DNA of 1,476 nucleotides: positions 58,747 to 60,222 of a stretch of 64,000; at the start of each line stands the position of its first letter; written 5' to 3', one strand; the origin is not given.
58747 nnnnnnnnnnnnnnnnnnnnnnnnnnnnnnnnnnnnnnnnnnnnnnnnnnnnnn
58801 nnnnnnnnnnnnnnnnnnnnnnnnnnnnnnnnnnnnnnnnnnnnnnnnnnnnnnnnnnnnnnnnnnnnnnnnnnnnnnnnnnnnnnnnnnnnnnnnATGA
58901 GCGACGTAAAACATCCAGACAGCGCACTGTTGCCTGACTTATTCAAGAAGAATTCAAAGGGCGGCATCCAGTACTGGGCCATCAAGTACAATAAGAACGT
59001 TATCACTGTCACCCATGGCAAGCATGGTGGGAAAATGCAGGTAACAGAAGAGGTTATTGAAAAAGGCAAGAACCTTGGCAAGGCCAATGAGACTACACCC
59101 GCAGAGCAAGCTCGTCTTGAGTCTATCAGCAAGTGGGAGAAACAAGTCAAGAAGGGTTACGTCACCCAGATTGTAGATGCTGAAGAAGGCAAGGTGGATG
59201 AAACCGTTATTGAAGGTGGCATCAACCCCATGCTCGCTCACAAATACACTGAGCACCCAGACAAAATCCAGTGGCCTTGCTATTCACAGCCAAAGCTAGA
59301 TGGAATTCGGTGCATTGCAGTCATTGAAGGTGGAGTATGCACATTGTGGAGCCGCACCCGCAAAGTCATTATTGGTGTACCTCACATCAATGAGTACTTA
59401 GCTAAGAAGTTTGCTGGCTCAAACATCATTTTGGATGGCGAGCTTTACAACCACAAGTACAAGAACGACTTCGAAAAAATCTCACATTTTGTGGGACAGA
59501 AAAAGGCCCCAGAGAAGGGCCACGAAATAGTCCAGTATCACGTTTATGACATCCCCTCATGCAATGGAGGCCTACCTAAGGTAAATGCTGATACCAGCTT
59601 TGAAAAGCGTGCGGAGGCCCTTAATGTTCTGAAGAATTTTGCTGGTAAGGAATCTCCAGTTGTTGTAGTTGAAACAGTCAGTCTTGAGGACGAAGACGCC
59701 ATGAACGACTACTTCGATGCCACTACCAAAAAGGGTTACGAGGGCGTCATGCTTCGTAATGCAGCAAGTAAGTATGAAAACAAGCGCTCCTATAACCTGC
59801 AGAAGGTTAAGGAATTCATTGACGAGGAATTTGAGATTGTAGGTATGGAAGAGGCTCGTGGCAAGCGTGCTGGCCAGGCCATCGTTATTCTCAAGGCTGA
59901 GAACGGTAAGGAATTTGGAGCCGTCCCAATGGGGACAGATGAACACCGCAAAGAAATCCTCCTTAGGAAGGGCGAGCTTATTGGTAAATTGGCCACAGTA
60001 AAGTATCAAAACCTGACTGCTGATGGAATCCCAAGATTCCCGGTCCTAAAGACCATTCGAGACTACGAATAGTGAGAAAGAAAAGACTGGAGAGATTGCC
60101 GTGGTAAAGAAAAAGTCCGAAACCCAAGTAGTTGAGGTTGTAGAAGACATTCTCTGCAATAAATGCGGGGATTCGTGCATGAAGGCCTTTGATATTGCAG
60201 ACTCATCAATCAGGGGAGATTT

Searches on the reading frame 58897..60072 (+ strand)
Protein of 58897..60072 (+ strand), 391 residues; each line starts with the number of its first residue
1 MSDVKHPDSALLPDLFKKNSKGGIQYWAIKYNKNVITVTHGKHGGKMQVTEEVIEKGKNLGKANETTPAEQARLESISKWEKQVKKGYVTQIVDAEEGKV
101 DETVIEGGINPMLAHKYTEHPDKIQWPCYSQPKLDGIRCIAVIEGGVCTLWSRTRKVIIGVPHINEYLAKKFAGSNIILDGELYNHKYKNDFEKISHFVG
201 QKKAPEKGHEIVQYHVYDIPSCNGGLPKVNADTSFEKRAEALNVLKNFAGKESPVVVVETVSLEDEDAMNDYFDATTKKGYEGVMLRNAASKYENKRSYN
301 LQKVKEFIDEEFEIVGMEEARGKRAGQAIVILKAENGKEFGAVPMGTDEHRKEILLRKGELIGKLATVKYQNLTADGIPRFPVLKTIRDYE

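Call 31: search_protein_families(library=phrogs, proteins=[window:58897-60072:+], max_evalue=0.001)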
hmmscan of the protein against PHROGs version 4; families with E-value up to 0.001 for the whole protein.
window:58897-60072:+ (391 aa): 1 family
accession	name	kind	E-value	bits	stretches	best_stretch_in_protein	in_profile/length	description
phrog_114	-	DNA, RNA and nucleotide metabolism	1.4e-83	282.6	1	23-391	130-501/634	ATP-dependent DNA ligase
